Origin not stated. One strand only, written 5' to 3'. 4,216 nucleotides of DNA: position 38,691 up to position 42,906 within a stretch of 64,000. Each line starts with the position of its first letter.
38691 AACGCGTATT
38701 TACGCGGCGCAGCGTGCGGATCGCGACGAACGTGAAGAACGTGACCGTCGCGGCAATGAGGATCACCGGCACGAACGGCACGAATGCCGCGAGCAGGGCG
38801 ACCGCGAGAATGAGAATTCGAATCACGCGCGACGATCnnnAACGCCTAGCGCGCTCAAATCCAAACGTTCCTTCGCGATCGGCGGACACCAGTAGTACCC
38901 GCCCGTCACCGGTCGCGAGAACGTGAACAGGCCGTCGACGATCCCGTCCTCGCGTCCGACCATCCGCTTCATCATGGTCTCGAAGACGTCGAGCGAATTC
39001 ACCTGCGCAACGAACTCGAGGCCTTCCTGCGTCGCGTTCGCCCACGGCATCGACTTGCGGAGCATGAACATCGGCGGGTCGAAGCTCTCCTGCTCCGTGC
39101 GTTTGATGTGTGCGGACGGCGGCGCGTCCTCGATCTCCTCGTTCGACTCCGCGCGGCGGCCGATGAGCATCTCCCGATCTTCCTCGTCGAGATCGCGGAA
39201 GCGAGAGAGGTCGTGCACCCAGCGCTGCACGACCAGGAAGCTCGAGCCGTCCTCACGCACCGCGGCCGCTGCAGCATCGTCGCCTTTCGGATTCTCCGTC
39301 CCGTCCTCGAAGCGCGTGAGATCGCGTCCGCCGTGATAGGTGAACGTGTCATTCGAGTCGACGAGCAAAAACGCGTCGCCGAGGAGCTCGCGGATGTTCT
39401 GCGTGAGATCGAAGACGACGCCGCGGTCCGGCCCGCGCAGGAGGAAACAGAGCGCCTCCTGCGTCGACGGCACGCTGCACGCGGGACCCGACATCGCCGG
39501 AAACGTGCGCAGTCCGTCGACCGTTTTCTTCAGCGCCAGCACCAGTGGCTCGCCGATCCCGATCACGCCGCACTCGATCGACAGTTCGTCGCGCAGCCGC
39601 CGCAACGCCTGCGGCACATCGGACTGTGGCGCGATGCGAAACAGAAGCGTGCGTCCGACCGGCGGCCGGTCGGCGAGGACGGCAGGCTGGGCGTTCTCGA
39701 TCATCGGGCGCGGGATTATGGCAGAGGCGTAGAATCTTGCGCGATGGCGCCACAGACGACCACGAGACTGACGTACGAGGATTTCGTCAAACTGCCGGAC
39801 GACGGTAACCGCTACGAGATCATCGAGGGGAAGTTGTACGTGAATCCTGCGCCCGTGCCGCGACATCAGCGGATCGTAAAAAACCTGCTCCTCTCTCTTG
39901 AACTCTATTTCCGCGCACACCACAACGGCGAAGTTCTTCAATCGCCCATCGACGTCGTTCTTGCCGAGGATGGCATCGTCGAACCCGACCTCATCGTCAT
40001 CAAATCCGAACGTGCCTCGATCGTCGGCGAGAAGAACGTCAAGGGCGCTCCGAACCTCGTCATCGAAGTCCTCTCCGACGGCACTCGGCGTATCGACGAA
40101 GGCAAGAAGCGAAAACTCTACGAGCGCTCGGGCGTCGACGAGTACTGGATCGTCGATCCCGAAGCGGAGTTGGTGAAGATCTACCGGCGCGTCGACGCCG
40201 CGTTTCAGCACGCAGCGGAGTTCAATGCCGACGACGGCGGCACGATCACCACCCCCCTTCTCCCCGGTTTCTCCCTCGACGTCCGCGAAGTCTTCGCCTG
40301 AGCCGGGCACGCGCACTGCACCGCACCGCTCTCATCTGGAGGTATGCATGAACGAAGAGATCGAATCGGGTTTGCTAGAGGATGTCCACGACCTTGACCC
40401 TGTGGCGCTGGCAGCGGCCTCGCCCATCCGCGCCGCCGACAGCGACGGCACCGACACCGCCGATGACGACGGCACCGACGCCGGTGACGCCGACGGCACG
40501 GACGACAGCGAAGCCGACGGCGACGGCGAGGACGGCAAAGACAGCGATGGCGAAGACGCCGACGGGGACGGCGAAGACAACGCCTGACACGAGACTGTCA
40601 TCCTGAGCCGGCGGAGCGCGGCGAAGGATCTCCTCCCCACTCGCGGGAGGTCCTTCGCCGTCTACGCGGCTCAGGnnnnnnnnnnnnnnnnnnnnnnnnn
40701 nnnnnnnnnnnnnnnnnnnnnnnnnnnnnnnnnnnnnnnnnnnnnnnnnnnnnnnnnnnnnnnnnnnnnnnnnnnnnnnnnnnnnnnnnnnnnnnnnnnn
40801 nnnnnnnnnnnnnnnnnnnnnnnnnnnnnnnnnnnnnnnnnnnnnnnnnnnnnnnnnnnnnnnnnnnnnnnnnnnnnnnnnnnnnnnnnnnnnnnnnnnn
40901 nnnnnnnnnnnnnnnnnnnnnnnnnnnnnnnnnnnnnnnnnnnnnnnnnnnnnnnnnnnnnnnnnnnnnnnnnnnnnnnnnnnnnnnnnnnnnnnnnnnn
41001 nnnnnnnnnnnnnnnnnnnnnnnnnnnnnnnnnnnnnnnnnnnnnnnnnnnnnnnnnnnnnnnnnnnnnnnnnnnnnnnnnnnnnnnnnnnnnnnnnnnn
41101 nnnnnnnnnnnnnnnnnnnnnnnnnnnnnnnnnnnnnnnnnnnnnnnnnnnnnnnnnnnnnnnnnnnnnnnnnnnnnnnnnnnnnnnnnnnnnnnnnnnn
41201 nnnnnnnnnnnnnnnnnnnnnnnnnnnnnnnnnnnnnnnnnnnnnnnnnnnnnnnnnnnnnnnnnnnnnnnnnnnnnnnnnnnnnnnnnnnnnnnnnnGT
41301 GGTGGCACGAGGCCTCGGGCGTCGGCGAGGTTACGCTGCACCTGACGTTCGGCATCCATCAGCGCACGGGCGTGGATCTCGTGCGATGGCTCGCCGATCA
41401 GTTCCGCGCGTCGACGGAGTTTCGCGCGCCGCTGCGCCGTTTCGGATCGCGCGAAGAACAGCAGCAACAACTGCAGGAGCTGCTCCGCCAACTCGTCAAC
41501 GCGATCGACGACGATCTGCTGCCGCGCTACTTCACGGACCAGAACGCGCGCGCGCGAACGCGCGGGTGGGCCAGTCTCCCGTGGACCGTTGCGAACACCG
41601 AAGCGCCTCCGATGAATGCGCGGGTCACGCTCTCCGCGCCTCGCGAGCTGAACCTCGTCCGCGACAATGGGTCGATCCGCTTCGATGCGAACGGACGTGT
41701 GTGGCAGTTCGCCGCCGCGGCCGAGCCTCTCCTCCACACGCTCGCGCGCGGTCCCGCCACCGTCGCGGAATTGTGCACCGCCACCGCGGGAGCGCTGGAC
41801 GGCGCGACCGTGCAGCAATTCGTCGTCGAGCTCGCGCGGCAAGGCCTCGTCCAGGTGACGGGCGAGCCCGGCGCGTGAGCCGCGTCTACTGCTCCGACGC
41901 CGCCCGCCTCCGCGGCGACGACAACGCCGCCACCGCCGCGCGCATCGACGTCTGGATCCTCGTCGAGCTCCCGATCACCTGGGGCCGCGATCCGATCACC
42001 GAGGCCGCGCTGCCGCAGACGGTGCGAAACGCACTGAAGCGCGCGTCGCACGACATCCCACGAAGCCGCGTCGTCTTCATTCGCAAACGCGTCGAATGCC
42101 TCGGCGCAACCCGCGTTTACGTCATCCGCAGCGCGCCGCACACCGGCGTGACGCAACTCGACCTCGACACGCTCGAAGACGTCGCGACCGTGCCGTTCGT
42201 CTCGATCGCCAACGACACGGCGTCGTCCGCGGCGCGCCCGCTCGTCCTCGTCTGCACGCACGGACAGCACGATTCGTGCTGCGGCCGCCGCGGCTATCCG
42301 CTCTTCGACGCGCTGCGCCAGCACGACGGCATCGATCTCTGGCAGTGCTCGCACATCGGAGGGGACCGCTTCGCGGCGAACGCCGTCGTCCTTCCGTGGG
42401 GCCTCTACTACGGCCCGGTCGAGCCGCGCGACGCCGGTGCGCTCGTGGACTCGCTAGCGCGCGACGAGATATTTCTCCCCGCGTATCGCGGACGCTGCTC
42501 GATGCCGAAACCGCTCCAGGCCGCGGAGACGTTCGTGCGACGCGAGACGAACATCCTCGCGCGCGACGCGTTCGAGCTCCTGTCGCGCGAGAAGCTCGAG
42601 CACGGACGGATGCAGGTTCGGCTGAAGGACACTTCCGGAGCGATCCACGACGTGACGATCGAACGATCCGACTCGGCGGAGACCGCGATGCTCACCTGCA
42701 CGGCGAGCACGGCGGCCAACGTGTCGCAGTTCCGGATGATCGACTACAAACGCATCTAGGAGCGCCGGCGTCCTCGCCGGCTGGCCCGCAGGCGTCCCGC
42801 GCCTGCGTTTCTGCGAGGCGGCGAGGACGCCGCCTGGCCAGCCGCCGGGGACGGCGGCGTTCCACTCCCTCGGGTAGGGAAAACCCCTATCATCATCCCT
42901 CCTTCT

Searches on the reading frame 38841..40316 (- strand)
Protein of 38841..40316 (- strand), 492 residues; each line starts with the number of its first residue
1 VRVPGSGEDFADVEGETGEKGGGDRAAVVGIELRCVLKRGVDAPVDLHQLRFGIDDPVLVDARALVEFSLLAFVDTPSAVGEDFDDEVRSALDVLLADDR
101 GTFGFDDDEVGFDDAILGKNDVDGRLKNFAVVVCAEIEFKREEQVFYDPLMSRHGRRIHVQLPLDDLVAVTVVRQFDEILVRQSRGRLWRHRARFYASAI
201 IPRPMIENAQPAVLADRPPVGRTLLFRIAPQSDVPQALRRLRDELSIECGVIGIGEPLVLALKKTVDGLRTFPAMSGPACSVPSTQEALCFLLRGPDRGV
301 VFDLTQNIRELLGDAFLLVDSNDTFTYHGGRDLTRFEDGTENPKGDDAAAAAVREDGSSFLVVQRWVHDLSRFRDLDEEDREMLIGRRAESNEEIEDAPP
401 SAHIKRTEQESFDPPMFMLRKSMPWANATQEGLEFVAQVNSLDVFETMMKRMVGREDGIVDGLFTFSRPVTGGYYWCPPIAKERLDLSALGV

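Call 31: search_protein_families(library=pfam, proteins=[window:38841-40316:-], max_evalue=0.01)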
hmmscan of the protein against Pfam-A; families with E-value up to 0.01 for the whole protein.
window:38841-40316:- (492 aa): 1 family
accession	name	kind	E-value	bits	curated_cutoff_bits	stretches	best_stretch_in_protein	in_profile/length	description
PF20628.3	Dyp_perox_C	-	5.6e-29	101.5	20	1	331-481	3-165/166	Dyp-type peroxidase, C-terminal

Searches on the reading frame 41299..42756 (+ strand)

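Call 31: search_protein_families(library=pfam, proteins=[window:41299-42756:+], max_evalue=0.01)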
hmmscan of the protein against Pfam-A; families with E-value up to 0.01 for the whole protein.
window:41299-42756:+ (486 aa): 1 family
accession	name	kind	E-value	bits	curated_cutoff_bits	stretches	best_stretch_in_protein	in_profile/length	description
PF06999.17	Suc_Fer-like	-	2.1e-22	80.6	34.9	1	212-398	4-191/191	Sucrase/ferredoxin-like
